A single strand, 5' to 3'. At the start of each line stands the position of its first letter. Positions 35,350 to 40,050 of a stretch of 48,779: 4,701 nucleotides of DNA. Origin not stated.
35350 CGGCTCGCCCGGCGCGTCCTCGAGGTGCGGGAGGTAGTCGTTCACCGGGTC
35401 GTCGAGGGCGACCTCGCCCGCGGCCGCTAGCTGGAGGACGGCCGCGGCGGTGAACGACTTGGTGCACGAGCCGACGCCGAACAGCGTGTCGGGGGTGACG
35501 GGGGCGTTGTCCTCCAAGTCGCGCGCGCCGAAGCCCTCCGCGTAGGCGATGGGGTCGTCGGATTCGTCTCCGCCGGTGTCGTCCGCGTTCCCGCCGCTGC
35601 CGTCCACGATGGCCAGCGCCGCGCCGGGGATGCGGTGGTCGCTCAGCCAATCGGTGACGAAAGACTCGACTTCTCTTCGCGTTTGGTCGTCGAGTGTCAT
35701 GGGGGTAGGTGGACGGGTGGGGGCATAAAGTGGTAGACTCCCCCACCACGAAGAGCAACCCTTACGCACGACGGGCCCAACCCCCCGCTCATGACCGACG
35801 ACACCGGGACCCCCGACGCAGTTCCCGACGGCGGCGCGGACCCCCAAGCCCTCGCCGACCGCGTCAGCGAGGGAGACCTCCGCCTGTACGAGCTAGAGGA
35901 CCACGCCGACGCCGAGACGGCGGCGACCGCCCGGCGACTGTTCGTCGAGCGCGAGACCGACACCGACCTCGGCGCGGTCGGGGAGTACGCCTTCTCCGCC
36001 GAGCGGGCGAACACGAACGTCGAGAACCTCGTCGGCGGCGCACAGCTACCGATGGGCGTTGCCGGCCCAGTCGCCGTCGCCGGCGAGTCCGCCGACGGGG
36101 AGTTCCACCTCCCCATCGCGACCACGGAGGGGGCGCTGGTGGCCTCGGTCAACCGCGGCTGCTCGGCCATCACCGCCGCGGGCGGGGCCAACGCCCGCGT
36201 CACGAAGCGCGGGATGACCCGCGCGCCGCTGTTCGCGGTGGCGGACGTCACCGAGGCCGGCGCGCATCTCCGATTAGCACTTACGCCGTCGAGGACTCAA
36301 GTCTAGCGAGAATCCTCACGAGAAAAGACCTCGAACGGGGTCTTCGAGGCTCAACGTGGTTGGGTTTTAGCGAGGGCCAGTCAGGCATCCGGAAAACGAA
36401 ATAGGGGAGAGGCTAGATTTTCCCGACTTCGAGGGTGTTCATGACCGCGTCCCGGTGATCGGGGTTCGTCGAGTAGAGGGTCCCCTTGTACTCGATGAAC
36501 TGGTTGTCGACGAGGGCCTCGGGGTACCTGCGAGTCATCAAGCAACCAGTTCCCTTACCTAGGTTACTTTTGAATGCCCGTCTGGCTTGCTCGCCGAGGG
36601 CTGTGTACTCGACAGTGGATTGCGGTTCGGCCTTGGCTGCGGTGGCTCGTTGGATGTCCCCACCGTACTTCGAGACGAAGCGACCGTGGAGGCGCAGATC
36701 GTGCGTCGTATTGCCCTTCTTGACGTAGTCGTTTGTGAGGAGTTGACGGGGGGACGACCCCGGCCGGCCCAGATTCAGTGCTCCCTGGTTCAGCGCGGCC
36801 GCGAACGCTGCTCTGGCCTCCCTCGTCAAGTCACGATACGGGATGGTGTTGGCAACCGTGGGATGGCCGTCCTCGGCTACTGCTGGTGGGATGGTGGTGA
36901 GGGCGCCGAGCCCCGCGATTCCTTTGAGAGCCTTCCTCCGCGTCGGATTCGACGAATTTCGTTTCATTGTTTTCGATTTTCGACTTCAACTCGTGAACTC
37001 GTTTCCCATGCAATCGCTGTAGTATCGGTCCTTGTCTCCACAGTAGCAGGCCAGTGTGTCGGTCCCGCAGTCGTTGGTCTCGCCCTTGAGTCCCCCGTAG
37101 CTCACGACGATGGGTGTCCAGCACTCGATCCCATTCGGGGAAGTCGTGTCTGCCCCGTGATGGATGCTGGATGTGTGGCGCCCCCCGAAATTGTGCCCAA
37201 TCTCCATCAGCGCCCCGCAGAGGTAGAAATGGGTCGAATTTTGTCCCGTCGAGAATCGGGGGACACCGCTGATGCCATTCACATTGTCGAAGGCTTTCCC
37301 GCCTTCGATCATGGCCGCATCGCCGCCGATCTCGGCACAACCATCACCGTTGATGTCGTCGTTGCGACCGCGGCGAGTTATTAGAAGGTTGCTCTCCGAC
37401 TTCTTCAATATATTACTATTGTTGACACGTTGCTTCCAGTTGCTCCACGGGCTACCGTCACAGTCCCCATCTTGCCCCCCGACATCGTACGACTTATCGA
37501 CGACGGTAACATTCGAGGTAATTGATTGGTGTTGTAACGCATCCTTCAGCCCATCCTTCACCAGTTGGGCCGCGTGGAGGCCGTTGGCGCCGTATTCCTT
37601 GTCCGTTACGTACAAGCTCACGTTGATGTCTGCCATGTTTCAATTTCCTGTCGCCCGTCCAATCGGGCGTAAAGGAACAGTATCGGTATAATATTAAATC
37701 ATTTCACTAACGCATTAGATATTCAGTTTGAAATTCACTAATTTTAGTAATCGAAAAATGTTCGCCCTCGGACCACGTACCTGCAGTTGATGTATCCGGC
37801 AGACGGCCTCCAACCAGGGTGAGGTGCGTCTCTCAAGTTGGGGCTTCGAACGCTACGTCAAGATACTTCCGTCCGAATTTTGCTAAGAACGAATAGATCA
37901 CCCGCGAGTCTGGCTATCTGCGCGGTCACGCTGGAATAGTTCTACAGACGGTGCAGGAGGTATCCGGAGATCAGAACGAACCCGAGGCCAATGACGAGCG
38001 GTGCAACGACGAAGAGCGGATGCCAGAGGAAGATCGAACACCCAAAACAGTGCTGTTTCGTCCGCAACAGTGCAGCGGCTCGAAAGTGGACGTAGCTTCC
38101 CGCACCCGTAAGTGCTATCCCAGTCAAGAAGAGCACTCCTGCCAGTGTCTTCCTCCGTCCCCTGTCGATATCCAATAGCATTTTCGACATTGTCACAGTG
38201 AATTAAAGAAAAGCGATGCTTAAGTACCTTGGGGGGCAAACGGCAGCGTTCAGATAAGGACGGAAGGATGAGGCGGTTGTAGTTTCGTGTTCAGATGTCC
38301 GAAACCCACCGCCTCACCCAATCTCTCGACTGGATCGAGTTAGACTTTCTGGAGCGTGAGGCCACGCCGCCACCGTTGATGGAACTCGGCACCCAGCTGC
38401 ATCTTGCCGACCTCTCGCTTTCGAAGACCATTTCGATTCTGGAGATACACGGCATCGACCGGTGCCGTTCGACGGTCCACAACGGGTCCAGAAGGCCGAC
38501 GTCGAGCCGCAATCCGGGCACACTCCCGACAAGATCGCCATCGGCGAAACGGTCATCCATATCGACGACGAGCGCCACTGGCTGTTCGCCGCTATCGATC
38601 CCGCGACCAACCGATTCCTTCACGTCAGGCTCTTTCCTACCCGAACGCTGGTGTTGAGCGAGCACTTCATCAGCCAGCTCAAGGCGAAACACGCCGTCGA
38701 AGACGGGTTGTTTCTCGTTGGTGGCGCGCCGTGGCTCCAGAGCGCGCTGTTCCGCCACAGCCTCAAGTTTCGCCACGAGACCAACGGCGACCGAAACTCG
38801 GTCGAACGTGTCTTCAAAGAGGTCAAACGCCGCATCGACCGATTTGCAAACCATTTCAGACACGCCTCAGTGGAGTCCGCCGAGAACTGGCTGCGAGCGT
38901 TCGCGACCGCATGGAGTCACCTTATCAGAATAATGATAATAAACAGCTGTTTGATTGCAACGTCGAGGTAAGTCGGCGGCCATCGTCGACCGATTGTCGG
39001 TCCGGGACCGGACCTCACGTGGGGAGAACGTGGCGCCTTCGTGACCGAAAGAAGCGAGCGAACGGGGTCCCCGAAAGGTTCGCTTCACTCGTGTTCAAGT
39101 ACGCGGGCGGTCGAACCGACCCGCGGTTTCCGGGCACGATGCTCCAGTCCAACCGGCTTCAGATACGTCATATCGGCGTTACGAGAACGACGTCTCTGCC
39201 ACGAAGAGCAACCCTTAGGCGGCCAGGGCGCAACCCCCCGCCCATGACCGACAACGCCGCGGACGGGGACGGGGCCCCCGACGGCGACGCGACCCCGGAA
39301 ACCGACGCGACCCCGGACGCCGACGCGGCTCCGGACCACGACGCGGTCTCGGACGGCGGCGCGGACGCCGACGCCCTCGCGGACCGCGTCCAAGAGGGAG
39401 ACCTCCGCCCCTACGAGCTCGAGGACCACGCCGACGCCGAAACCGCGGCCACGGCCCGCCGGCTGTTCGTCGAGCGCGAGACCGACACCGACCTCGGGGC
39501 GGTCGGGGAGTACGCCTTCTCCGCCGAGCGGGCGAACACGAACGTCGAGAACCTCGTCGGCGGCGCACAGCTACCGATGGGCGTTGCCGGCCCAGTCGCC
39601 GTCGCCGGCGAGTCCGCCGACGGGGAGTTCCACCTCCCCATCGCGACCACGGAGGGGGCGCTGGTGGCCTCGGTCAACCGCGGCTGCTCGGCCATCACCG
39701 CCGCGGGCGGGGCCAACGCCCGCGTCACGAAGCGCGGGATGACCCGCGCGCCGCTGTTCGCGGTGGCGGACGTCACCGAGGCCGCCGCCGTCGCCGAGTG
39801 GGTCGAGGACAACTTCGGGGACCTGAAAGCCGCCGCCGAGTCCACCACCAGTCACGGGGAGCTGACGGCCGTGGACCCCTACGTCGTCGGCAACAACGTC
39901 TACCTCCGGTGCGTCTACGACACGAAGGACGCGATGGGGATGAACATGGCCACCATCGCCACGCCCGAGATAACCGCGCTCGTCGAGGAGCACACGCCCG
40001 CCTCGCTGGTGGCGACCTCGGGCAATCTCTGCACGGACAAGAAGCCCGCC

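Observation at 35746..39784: Mosaic direct duplication of the hmgA promoter and 5' end brackets a 2.9-kb low-GC island: Campbell-type integration footprint in an essential isoprenoid gene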

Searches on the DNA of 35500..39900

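Call 74: search_rna_families(source=window, start=35500, end=39900, threshold=evalue, max_evalue=0.1)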
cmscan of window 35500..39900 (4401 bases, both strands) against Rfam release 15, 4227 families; matches with E-value up to 0.1: 0.
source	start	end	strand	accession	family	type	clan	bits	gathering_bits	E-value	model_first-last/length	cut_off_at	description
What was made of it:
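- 38938..39198 (.): Element-borne spacer upstream of promoter B. No Rfam hit (call 74).
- Tried and rejected: There is no Rfam family in 35500-39900 (call 74).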

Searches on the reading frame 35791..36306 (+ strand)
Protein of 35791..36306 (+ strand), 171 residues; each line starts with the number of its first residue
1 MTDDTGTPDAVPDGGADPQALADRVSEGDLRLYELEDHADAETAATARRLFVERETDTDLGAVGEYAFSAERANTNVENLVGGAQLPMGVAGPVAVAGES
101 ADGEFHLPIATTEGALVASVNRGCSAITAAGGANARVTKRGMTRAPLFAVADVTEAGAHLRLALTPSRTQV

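Call 6: search_protein_families(library=pfam, proteins=[window:35791-36306:+], max_evalue=0.01)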
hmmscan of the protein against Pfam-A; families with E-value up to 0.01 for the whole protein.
window:35791-36306:+ (171 aa): 1 family
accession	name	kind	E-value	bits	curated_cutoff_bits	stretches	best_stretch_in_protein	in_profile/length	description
PF00368.23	HMG-CoA_red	-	1.5e-32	113.5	27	1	45-158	2-111/368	Hydroxymethylglutaryl-coenzyme A reductase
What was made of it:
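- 35791..36306 (+): Truncated hmgA' (copy A), a 171-aa ORF: 156 hmgA codons plus 15 island-derived codons. Pfam HMG-CoA_red profile positions 2-111 of 368 only (call 6).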

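Call 9: find_encoding_contigs(protein=window:35791-36306:+, flank=10000, max_places=10)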
Protein window:35791-36306:+ (171 aa): no gene with exactly this product is on record in the collection.

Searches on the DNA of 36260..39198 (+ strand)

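Call 29: search_dna_similar(query=window:36260-39198:+, collection=plasmids, mode=distant, max_rows=20)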
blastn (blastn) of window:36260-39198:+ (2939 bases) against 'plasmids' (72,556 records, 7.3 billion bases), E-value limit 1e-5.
Records with a match: 68; places in all: 102; records where one place covers at least 80% of the query: 0.
Best place of each record, by identity: 60-80% 68.
By first word of the organism name: Natrinema 10; Halobacterium 6; Haloarcula 5; Halorubrum 5; Halorussus 4; Halorientalis 4; Haloferax 3; Haloterrigena 3; Natrarchaeobaculum 2; Halorarius 2; and 21 more.
By predicted mobility (MOB-suite, as given by PLSDB): non-mobilizable 68.
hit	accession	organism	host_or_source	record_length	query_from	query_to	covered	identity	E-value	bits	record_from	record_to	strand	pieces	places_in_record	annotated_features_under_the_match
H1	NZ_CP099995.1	Halorussus salilacus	cell culture,Substrate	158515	1983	2676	24%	69.1%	2e-66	263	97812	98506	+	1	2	IS6 family transposase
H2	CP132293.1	Haloferacaceae archaeon XH8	cell culture,Pickle salt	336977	1981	2671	24%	69.4%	2e-66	262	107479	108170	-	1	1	record has no annotation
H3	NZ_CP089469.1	Halobacterium noricense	cell culture,sediment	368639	1983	2676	24%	68.3%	1e-55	226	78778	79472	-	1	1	IS6 family transposase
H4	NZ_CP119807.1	Halorussus lipolyticus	cell culture,coastal saline-alkali land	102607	1989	2676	23%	68.1%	3e-56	229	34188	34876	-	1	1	IS6 family transposase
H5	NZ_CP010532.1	Haloarcula sp. CBA1115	monoisolate,Solar salt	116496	1981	2671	24%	67.4%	1e-48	203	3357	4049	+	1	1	IS6 family transposase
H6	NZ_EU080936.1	Halobacterium sp. GN101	-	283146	1982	2671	23%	66.9%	2e-41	179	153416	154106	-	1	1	IS6 family transposase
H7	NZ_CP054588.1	Halolamina sp. CBA1230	solar salt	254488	1983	2671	23%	66.9%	2e-45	192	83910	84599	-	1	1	IS6 family transposase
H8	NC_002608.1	Halobacterium salinarum NRC-34001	-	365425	1982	2671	23%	66.6%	4e-43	185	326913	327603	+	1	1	IS6-like element ISH29 family transposase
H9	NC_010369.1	Halobacterium salinarum NRC-34001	-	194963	1982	2671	23%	66.6%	4e-43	185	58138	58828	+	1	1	IS6-like element ISH29 family transposase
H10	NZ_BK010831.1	Halobacterium salinarum NRC-34001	-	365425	1982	2671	23%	66.6%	4e-43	185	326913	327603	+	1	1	IS6-like element ISH29 family transposase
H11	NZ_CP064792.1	Halapricum desulfuricans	Elton hypersaline lake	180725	1983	2671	23%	66.7%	4e-42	181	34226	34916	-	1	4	none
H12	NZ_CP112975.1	Halovenus salina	cell cuture,Isla Bacuta saltern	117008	1982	2671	23%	66.5%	1e-16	184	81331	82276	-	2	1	none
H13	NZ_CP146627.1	Halobacterium salinarum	-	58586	1982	2671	23%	66.3%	8e-33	151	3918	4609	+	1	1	IS6 family transposase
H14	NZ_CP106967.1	Haloferax alexandrinus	-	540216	1983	2671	23%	66.2%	9e-32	148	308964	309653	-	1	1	IS6 family transposase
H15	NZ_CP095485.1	Halorientalis litorea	cell culture,salt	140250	1977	2671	24%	65.4%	9e-32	147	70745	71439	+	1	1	IS6 family transposase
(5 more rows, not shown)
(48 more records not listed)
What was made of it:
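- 38242..38937 (+): Full-length but inactive ISH29-like IS6 element. 65-69% DNA identity to IS6/ISH29 copies on 68 haloarchaeal plasmids (call 29).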

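Call 30: search_dna_similar(query=window:36260-39198:+, collection=phages, mode=distant, max_rows=10)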
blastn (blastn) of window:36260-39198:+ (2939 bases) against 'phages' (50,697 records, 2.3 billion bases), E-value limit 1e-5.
No match.

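Call 31: get_annotated_region(hit=H1, flank=300)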
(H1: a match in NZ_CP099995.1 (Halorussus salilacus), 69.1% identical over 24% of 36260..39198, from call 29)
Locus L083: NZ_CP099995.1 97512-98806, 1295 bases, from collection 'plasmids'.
description: Halorussus salilacus strain YCN54 plasmid unnamed2, complete sequence
organism: Halorussus salilacus (NCBI taxid 2953750)
taxonomy: Archaea; Euryarchaeota; Halobacteria; Halobacteriales; Haladaptataceae; Halorussus; Halorussus salilacus
host: -; source: cell culture,Substrate; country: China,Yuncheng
typing (MOB-suite, as given by PLSDB): non-mobilizable; mating-pair formation MPF_T
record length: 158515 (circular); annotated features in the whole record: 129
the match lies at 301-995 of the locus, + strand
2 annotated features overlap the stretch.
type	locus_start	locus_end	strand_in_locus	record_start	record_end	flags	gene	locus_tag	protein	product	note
CDS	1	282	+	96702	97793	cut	-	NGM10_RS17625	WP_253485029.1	aminopeptidase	-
CDS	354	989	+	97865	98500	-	-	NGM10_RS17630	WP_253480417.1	IS6 family transposase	-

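Call 32: get_annotated_region(hit=H8, flank=300)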
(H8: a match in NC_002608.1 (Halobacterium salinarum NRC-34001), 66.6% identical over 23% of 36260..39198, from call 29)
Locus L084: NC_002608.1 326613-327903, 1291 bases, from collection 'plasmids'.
description: Halobacterium salinarum NRC-1 plasmid pNRC200, complete sequence
organism: Halobacterium salinarum NRC-34001 (NCBI taxid 64091)
taxonomy: Archaea; Euryarchaeota; Halobacteria; Halobacteriales; Halobacteriaceae; Halobacterium; Halobacterium salinarum; Halobacterium salinarum NRC-34001
host: -; source: -; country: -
typing (MOB-suite, as given by PLSDB): non-mobilizable; mating-pair formation MPF_T
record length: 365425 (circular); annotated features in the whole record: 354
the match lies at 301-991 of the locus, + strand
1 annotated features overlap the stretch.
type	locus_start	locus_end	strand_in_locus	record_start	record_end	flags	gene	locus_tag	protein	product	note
CDS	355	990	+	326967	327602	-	-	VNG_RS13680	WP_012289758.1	IS6-like element ISH29 family transposase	GO:0006313 - DNA transposition [Evidence IEA]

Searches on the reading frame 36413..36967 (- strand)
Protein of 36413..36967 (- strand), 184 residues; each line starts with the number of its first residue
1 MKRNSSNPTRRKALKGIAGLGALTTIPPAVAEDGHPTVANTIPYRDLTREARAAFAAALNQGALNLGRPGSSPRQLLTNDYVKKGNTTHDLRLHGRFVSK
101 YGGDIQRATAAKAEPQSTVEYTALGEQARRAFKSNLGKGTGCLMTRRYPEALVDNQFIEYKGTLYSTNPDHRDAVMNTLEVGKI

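Call 6: search_protein_families(library=pfam, proteins=[window:36413-36967:-], max_evalue=0.01)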
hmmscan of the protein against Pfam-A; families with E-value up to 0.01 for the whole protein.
window:36413-36967:- (184 aa): 0 families

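Call 28: search_protein_families(library=ncbifam, proteins=[window:36413-36967:-], max_evalue=0.01)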
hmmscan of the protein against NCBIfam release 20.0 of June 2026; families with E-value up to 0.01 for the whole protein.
window:36413-36967:- (184 aa): 0 families

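Call 38: search_protein_families(library=pfam, proteins=[window:36413-36967:-], max_evalue=1)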
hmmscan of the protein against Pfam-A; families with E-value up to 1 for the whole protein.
window:36413-36967:- (184 aa): 0 families

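Call 53: list_cluster_members(proteins=[P0121, window:36413-36967:-, P0122, P0123, window:38462-38971:+, window:35791-36306:+, window:29889-30899:+, window:31024-34110:-])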
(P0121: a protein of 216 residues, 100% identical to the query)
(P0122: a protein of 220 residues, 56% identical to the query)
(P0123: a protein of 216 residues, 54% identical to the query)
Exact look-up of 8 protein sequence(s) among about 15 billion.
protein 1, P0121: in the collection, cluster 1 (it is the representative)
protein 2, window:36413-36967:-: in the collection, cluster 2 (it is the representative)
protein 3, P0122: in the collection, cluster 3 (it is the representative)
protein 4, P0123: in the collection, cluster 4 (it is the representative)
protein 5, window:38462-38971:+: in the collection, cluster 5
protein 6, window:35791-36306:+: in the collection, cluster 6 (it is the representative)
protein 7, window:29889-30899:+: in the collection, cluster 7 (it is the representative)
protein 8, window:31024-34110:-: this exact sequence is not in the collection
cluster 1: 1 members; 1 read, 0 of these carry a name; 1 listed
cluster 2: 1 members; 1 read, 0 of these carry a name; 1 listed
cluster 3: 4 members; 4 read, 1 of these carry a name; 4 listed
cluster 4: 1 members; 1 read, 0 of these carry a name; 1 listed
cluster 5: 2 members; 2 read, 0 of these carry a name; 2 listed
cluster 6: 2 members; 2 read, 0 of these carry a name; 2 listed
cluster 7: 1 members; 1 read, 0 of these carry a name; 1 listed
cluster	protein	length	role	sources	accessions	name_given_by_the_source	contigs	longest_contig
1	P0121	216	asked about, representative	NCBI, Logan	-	-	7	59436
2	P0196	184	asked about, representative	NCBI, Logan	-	-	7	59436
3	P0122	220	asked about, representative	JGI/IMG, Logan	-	hypothetical protein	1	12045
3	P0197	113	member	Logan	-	-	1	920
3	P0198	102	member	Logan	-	-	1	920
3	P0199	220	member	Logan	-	-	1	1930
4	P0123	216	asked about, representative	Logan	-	-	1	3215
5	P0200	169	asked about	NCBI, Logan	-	-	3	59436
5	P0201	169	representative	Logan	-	-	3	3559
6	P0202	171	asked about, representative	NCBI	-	-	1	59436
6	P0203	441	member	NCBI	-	-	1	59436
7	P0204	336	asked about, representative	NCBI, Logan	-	-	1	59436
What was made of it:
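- On Campbell-type (homologous, single-crossover) integration of a circular DNA: It rests on the 59,436-bp NCBI contig (call 53).
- The integrated order is seen only in the source contig, a 59,436-bp NCBI record (call 53).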

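Call 57: search_protein_families(library=phrogs, proteins=[window:36413-36967:-], max_evalue=0.01)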
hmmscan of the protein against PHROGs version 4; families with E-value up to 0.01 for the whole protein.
window:36413-36967:- (184 aa): 0 families
